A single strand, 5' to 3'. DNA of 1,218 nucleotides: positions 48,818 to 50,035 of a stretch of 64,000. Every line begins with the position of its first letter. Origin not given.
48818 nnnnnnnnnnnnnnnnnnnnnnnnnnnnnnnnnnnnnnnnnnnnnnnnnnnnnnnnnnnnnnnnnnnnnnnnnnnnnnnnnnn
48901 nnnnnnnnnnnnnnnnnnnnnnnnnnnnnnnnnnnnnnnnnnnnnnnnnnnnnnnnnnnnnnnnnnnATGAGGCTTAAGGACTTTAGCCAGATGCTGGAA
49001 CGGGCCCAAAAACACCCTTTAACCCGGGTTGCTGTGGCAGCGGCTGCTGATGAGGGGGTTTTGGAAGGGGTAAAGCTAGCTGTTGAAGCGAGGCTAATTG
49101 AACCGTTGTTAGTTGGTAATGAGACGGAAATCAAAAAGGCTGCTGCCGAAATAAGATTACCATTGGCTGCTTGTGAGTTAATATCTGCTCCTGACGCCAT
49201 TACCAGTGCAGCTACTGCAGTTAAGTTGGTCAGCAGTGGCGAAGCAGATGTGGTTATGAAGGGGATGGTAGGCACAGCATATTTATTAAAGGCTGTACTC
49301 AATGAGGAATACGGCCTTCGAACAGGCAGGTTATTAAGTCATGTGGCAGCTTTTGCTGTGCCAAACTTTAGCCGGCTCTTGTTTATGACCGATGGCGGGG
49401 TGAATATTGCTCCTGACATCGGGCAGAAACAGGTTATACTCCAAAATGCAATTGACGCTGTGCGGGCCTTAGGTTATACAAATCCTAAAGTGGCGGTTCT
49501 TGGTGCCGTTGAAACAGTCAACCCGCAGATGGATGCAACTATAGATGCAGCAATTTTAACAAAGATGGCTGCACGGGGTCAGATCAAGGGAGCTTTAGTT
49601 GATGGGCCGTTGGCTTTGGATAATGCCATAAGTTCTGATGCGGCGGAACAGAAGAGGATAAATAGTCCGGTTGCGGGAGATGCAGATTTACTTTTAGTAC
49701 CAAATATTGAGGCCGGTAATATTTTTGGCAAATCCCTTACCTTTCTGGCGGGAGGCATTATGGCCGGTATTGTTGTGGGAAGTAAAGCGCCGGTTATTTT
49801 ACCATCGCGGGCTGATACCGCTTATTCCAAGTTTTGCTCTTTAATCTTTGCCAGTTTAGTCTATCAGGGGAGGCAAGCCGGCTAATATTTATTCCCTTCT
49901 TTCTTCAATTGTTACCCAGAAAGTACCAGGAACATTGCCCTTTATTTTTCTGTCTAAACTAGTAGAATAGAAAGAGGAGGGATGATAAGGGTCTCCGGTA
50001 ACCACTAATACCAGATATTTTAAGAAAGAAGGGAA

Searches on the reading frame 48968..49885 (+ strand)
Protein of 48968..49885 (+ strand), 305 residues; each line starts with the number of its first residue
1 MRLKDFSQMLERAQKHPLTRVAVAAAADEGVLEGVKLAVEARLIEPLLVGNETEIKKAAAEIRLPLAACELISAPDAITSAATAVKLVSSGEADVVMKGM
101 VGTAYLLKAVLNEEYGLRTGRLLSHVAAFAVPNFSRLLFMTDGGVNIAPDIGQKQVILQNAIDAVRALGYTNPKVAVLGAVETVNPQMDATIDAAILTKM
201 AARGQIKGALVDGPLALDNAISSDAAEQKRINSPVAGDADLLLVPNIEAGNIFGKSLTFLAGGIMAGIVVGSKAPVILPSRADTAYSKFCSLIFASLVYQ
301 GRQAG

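Call 10: search_protein_families(library=pfam, proteins=[window:48968-49885:+])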
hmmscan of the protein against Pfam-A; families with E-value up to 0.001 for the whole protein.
window:48968-49885:+ (305 aa): 1 family
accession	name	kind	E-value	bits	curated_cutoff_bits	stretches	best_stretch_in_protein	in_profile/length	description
PF01515.24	PTA_PTB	-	3e-45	155.4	24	2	82-287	106-310/319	Phosphate acetyl/butaryl transferase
